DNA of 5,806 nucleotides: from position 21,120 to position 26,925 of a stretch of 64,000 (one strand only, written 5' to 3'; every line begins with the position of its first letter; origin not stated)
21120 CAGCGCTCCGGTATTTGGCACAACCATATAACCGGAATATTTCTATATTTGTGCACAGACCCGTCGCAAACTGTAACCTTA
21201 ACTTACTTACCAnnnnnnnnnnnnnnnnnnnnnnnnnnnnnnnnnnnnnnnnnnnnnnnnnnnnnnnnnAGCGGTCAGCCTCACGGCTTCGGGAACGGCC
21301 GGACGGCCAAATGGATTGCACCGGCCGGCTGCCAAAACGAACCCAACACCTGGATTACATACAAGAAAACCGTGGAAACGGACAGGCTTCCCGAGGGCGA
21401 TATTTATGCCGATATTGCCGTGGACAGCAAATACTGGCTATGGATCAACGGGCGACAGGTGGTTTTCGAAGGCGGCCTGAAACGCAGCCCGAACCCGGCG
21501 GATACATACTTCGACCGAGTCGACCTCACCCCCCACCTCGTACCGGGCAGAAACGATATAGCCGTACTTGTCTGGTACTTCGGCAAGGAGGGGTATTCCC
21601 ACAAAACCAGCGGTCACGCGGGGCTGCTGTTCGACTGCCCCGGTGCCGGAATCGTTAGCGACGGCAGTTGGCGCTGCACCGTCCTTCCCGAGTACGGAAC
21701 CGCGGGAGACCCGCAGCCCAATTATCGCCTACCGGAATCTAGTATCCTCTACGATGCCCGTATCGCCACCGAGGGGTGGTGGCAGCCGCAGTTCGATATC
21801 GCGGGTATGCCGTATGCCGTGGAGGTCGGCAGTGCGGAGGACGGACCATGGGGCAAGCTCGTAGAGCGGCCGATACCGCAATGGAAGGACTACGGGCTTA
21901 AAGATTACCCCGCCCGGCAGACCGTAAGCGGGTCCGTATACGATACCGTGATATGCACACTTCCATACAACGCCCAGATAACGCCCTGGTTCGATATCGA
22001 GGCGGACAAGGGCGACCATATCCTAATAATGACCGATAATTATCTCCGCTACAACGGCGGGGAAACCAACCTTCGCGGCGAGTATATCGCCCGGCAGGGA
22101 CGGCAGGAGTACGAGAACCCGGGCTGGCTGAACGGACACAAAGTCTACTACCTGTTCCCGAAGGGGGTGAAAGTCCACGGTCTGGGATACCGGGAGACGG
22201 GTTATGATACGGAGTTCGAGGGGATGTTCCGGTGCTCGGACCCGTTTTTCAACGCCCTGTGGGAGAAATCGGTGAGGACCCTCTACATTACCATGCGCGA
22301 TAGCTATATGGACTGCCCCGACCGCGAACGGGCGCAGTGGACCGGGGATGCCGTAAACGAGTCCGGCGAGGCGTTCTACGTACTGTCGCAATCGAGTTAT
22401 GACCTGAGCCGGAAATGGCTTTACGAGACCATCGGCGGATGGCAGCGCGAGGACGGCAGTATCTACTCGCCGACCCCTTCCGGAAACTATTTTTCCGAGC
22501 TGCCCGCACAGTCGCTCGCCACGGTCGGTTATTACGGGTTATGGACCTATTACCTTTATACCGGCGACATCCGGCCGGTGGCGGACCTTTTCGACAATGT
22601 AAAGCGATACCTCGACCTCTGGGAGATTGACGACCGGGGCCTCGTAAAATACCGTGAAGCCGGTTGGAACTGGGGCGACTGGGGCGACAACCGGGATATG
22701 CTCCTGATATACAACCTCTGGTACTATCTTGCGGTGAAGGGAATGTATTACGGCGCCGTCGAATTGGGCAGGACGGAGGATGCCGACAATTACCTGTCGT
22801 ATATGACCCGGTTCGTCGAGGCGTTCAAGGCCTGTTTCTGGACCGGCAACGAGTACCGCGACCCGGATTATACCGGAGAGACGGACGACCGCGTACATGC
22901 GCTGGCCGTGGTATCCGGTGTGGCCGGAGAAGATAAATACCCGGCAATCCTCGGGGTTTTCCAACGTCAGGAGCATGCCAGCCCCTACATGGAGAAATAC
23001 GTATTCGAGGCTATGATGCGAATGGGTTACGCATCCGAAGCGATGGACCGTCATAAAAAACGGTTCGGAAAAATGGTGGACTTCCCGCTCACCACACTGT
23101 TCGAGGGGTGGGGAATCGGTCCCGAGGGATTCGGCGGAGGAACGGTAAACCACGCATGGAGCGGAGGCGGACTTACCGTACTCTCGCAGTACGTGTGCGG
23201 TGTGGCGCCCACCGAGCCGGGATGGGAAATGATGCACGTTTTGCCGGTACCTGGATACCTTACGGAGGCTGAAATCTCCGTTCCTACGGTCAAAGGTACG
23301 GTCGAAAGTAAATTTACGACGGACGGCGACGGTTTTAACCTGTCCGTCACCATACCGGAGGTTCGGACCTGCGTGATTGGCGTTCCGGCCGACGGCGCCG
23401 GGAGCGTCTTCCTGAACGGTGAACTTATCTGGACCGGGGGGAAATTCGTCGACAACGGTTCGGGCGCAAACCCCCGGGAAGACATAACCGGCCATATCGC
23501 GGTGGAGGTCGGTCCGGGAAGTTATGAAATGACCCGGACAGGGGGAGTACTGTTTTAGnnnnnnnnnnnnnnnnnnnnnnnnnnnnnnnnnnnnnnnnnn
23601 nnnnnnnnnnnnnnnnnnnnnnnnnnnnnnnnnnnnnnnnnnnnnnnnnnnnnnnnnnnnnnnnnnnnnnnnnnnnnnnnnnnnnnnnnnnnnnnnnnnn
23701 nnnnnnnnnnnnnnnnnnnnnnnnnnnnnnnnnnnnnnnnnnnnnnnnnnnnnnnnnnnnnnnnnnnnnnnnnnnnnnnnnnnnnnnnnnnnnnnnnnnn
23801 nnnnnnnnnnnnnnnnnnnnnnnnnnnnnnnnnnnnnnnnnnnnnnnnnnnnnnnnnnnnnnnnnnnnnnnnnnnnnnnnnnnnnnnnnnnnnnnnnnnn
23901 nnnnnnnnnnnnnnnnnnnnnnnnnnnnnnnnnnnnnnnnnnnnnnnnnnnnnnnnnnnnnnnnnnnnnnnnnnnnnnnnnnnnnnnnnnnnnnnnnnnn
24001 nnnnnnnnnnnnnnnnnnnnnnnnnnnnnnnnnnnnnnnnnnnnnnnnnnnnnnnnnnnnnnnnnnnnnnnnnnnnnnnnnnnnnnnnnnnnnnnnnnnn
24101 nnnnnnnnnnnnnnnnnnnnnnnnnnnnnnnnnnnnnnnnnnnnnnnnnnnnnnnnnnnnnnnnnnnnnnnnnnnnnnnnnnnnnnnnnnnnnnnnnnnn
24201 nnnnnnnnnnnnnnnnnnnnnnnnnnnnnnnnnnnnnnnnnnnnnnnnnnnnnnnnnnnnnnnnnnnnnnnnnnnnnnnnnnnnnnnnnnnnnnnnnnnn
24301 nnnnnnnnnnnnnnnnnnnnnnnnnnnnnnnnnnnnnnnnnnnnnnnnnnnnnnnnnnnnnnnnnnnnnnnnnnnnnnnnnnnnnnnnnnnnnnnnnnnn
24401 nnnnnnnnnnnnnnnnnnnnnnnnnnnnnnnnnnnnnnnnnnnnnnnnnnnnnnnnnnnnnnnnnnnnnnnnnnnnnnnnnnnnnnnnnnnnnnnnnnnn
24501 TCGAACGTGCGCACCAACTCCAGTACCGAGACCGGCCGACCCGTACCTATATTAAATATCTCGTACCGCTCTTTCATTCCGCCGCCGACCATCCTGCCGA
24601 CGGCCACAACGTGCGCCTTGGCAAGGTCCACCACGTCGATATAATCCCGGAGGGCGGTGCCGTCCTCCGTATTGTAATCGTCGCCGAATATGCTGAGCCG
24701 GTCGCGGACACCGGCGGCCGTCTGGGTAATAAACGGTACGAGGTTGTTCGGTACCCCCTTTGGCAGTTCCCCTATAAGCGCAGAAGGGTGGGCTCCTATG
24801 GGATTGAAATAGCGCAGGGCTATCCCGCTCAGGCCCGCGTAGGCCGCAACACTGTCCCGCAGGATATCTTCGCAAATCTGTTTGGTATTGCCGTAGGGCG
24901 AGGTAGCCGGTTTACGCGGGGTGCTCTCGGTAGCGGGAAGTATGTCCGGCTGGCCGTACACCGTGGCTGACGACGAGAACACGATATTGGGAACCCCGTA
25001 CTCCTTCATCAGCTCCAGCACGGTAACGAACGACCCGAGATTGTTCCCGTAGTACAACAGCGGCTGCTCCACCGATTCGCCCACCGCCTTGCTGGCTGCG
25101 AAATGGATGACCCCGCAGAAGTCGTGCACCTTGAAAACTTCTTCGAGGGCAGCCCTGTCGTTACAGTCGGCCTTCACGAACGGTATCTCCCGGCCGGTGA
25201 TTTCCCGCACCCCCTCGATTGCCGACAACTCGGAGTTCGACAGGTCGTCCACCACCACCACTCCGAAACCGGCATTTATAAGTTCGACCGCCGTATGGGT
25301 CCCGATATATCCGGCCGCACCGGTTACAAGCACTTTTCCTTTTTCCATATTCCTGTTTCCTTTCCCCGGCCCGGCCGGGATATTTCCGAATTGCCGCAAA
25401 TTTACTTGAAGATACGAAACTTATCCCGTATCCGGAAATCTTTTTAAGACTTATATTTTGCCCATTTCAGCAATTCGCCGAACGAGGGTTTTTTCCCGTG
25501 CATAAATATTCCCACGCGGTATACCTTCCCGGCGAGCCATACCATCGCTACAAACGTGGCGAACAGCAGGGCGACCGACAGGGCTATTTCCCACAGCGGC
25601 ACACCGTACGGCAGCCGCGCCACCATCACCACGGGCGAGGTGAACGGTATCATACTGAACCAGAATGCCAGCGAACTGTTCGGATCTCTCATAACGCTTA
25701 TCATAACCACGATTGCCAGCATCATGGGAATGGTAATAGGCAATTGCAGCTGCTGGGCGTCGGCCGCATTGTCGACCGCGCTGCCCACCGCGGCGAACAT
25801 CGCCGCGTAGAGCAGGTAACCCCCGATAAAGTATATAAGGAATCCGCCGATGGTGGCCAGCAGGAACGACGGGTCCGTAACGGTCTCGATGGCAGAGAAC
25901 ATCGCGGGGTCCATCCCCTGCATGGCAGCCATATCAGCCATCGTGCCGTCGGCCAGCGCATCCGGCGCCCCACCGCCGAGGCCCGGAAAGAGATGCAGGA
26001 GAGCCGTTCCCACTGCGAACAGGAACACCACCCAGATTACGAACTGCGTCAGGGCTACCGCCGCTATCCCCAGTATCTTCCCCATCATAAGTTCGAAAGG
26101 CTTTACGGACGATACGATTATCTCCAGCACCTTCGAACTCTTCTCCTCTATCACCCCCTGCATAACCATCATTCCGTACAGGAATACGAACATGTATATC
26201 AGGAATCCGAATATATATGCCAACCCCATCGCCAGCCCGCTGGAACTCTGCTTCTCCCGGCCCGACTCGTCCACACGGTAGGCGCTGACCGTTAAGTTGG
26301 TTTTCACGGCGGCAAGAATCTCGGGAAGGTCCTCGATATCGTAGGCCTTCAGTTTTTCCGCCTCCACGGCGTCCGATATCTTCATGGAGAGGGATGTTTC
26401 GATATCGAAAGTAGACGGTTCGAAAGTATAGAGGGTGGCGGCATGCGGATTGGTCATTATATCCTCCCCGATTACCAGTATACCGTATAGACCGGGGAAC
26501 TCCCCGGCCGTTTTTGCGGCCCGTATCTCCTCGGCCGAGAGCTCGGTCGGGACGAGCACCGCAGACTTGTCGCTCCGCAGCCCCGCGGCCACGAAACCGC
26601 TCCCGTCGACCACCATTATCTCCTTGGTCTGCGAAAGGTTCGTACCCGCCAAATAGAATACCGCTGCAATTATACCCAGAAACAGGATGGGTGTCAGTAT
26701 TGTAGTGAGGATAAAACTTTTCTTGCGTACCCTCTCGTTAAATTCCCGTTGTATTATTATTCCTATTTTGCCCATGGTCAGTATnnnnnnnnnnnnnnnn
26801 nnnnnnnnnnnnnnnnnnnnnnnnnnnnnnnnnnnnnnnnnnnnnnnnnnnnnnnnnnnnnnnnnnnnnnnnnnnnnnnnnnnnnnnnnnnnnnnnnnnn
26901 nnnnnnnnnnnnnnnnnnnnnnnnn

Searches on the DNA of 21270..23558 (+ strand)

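Call 68: search_rna_families(source=L019, start=2650, end=2760, threshold=evalue, max_evalue=10, show_alignments=3)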
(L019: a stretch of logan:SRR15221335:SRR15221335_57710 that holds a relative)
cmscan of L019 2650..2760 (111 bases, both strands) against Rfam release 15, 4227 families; matches with E-value up to 10: 3.
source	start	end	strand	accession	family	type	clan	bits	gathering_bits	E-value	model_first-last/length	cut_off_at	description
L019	2657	2743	-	RF02845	Ref1C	Gene; sRNA;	-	15.7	90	3.5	1-131/131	no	Enterococcus sRNA 1C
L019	2652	2745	-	RF00558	L20_leader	Cis-reg; leader;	-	15.4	58.7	0.56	1-127/127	no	Ribosomal protein L20 leader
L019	2657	2737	-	RF04319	BTncRNA_FopS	Gene; sRNA;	-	13.4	56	5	1-71/71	no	Bacteroidetes FopS (family of paralogous sRNAs)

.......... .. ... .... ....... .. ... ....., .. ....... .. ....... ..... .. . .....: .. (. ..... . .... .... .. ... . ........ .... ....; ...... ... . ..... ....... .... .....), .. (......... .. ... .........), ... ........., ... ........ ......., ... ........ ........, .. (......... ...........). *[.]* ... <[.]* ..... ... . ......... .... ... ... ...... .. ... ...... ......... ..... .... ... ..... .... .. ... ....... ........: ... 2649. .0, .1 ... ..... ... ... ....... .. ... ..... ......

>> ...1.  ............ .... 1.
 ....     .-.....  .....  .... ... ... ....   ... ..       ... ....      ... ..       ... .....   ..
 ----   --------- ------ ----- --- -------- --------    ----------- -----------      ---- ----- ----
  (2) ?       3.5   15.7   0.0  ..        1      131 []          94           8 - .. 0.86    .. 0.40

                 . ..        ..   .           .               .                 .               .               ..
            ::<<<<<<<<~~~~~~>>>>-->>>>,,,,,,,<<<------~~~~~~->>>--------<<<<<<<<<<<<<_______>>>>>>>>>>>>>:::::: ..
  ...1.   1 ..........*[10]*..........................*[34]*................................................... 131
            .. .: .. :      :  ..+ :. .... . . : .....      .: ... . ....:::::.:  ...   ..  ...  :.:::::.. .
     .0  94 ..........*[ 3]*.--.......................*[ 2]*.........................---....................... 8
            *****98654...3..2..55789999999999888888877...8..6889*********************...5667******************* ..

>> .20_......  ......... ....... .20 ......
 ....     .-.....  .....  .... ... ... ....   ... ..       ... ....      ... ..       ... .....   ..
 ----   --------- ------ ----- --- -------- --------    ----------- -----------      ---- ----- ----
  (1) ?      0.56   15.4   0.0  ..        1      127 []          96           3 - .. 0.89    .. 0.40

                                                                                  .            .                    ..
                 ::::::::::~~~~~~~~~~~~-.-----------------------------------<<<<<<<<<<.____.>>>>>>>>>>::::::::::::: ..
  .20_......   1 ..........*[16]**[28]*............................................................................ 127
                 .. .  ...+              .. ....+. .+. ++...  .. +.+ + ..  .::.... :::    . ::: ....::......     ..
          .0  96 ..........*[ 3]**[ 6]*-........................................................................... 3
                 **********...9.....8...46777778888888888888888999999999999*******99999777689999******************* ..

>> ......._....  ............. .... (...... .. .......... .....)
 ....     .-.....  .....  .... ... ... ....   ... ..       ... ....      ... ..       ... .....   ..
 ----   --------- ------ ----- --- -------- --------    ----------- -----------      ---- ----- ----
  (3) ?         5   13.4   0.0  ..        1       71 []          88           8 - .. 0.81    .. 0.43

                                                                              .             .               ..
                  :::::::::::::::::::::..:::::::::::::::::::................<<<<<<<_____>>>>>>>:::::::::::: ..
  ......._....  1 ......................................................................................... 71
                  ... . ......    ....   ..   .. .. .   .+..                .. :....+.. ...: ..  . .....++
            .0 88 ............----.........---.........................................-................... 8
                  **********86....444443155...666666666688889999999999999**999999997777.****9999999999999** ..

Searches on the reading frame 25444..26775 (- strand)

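Call 8: search_protein_families(library=pfam, proteins=[window:25444-26775:-])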
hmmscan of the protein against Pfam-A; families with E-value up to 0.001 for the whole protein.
window:25444-26775:- (443 aa): 2 families
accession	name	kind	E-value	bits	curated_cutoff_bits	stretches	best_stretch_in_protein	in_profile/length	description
PF12698.13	ABC2_membrane_3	-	5.1e-54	184.1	31.6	1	19-415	1-345/347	ABC-2 family transporter protein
PF01061.29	ABC2_membrane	-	0.00036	20.6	26.9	0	4-49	3-48/211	ABC-2 type transporter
